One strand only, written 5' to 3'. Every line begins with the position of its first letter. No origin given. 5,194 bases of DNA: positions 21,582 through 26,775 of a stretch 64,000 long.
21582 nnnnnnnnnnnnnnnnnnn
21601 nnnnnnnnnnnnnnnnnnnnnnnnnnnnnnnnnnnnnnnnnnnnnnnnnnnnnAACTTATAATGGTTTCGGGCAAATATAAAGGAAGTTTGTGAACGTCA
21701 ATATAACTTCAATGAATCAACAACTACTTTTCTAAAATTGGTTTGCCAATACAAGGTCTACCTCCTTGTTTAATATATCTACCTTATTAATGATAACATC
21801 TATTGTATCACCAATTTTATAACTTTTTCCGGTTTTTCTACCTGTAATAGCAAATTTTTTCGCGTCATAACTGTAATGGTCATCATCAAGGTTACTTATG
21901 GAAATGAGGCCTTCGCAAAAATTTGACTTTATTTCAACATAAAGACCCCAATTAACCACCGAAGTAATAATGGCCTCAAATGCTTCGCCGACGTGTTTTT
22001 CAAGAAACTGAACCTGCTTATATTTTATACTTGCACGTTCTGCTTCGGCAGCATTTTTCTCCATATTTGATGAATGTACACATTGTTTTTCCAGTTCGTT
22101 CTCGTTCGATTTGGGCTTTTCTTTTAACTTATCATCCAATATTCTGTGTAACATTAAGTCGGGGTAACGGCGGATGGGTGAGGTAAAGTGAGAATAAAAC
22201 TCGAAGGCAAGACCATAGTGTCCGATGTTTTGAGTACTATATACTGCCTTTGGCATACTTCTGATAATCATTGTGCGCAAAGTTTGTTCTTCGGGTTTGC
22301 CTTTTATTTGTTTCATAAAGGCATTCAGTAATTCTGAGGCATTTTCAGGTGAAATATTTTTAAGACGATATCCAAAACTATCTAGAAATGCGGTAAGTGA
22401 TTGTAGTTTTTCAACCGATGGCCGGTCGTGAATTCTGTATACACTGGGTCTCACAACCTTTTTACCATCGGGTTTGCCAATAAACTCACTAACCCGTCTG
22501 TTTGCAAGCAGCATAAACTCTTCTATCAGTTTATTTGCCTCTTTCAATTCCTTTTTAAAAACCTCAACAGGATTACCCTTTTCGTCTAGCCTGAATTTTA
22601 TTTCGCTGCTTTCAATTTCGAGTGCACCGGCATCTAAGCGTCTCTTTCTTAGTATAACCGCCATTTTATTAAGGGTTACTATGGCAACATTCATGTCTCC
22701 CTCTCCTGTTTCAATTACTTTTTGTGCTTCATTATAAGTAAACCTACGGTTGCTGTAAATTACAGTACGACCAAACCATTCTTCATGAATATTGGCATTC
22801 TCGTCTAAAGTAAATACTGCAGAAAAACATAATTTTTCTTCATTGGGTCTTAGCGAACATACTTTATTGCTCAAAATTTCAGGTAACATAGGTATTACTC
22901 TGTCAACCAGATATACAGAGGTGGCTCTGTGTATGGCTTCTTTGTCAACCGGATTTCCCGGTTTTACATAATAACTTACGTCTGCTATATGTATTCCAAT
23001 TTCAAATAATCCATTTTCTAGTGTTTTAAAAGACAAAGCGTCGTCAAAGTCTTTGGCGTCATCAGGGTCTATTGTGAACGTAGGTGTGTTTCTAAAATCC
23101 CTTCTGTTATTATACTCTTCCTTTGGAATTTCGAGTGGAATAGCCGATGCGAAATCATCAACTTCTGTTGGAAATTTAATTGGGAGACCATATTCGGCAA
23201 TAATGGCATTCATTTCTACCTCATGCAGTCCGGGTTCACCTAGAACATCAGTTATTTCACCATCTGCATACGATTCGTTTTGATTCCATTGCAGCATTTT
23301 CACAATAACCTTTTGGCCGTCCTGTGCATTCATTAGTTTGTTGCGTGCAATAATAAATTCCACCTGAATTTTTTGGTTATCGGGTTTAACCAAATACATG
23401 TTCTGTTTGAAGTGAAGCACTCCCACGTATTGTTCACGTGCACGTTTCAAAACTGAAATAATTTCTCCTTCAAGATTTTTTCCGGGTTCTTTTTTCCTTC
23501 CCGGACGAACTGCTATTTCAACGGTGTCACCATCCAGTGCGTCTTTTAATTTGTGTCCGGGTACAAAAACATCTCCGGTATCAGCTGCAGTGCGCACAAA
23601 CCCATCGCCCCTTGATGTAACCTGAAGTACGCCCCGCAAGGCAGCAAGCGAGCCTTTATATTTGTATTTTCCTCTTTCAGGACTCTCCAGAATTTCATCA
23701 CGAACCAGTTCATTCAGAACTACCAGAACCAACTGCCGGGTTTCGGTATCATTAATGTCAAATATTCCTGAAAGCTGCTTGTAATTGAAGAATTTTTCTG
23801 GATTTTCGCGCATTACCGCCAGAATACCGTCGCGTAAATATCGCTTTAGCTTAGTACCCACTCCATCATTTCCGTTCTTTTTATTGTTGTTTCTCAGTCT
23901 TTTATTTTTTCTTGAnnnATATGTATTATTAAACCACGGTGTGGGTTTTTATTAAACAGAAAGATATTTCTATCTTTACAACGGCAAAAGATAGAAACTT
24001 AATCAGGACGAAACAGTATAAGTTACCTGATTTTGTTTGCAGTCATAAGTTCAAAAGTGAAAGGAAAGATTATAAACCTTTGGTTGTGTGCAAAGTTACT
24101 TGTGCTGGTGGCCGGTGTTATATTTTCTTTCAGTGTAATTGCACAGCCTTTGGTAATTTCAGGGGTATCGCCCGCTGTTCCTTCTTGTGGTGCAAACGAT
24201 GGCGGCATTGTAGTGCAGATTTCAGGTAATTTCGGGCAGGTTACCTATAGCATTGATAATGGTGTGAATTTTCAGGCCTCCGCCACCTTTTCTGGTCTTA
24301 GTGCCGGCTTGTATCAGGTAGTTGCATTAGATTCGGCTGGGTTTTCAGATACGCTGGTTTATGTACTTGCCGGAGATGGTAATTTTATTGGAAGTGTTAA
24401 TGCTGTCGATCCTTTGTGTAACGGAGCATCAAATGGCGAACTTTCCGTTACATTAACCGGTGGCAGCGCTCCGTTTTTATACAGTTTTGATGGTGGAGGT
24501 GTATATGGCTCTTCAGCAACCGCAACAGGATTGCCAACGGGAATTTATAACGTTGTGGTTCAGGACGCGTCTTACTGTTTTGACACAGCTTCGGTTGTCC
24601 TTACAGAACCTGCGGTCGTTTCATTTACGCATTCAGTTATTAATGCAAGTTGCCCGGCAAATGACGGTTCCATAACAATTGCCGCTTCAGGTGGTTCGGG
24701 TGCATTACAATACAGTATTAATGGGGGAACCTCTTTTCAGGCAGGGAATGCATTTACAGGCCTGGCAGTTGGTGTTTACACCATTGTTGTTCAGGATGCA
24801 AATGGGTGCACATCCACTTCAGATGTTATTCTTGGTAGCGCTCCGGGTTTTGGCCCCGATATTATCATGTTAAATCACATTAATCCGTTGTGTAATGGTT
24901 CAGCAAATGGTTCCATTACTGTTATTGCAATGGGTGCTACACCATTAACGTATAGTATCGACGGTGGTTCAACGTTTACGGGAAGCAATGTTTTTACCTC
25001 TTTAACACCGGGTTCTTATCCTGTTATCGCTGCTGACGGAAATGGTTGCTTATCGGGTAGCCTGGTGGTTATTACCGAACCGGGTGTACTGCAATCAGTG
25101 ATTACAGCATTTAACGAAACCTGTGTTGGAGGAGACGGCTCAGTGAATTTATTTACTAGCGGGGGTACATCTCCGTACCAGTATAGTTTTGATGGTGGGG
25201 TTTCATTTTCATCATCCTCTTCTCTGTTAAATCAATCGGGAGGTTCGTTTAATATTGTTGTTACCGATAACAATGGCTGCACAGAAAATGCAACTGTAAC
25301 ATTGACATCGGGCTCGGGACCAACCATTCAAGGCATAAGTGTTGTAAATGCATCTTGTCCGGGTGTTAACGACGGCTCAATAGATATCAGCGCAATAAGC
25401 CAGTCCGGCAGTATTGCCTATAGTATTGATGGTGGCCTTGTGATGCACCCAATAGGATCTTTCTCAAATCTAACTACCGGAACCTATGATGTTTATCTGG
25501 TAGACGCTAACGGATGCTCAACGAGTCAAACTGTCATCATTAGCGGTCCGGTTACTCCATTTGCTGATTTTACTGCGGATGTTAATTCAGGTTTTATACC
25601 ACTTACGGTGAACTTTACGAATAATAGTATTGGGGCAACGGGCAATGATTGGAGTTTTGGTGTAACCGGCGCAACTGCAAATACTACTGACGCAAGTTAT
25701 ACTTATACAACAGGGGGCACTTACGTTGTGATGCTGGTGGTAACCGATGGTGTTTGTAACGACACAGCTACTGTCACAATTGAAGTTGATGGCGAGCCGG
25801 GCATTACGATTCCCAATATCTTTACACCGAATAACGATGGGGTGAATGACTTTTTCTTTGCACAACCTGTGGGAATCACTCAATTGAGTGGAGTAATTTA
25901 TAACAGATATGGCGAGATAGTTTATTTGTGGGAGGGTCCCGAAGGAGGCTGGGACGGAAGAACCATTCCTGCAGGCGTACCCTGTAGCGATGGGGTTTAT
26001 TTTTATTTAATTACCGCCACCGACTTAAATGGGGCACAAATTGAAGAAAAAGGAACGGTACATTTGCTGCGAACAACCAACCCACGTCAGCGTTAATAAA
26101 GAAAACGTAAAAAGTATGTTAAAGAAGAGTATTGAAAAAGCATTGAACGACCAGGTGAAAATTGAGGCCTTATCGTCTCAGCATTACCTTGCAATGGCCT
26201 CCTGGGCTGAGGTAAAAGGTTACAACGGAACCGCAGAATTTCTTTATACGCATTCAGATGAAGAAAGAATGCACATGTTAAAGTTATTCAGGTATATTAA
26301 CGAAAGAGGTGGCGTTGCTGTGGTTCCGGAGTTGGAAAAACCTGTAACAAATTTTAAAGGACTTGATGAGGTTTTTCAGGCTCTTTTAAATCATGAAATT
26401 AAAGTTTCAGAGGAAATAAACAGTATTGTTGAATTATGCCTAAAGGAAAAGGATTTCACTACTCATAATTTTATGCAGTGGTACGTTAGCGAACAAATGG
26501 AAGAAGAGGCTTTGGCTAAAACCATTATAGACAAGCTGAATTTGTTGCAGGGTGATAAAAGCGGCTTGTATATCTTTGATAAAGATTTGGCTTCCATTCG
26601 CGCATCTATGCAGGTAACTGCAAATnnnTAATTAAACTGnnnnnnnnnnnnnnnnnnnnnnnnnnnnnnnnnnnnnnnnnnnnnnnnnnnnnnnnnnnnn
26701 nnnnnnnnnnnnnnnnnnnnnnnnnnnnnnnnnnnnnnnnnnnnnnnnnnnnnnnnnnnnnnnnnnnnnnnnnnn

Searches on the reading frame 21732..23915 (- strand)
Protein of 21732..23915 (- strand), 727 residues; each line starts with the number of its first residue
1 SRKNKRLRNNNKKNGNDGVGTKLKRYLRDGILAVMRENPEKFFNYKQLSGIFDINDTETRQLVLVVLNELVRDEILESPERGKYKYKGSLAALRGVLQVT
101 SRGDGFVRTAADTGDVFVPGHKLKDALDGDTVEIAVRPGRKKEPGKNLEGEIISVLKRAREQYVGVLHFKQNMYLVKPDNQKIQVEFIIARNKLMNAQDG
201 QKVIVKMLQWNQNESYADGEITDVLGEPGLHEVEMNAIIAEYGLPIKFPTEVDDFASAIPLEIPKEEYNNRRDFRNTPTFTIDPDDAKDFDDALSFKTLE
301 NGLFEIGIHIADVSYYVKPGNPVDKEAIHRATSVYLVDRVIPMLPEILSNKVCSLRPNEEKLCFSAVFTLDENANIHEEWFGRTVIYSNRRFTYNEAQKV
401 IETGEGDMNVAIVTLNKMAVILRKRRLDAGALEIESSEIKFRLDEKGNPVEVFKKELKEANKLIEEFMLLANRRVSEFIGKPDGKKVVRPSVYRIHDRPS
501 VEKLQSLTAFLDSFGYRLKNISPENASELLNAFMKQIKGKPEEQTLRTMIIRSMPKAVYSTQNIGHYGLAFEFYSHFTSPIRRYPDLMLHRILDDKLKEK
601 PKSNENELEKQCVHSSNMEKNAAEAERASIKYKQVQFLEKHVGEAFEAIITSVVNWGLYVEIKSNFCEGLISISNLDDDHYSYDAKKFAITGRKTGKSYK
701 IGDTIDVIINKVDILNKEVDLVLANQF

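Call 78: search_protein_families(library=pfam, proteins=[window:21732-23915:-], max_evalue=0.0001)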
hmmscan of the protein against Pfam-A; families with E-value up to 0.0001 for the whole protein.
window:21732-23915:- (727 aa): 5 families
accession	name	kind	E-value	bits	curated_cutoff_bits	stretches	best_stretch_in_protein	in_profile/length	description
PF00773.25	RNB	-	1.6e-108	363.3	29.3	1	271-597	1-324/326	RNB domain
PF17876.7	CSD2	-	1.4e-26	92.8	26.2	1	176-249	2-74/74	Cold shock domain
PF00575.29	S1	-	1.1e-11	45.4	22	1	642-721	4-71/74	S1 RNA binding domain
PF08206.17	OB_RNB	-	2.9e-10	40.1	24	1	95-144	1-52/58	Ribonuclease B OB domain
PF17849.7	OB_Dis3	-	4.1e-09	36.8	22.8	1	187-243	14-77/77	Dis3-like cold-shock domain 2 (CSD2)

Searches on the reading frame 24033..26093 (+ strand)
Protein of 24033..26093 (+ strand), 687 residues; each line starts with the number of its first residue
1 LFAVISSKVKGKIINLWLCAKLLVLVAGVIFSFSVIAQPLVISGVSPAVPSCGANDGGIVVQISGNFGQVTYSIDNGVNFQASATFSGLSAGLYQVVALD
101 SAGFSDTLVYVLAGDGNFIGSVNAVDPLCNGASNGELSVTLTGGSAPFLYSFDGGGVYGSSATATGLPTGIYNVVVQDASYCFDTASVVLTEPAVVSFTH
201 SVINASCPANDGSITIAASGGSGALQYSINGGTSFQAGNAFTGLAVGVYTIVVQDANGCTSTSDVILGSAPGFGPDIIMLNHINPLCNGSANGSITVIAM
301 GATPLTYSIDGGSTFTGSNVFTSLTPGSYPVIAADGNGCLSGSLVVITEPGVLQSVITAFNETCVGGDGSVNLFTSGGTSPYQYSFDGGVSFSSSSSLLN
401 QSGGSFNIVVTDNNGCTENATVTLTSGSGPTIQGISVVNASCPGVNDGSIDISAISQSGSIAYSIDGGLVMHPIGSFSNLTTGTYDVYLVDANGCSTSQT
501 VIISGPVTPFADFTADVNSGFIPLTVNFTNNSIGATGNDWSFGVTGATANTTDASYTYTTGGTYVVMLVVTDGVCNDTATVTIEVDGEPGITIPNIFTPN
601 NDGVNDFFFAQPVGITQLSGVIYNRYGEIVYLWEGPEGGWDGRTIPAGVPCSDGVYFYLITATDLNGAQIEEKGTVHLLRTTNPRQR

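Call 22: search_protein_families(library=pfam, proteins=[window:24033-26093:+], max_evalue=0.001)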
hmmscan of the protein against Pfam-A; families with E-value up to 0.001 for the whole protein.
window:24033-26093:+ (687 aa): 5 families
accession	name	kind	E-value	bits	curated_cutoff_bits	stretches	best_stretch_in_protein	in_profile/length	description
PF13573.12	SprB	-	5.6e-28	96.7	28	4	122-156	2-36/37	SprB repeat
PF13585.12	CHU_C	-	5.3e-15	55.8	27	1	591-676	1-84/86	CHU_C Type IX secretion signal domain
PF18911.6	PKD_4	-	1.8e-05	25.1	27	1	509-585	4-85/85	PKD domain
PF06832.18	BiPBP_C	-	0.00028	21.2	26.8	0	210-262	31-87/90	Penicillin-Binding Protein C-terminus Family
PF07495.19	Y_Y_Y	-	0.0007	19.9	26.6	0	549-584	26-63/65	Y_Y_Y domain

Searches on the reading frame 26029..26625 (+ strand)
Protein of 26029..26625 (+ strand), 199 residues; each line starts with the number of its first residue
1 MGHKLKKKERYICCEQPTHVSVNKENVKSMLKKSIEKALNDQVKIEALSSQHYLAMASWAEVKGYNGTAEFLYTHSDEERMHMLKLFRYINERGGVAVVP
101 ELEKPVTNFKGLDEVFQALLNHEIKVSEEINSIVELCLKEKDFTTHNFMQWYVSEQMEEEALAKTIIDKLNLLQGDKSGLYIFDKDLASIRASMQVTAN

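Call 22: search_protein_families(library=pfam, proteins=[window:26029-26625:+], max_evalue=0.001)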
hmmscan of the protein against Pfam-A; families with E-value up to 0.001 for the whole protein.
window:26029-26625:+ (199 aa): 1 family
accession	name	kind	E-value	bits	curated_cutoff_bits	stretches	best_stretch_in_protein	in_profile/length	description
PF00210.30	Ferritin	-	8e-37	126.8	24.5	1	37-172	2-141/142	Ferritin-like domain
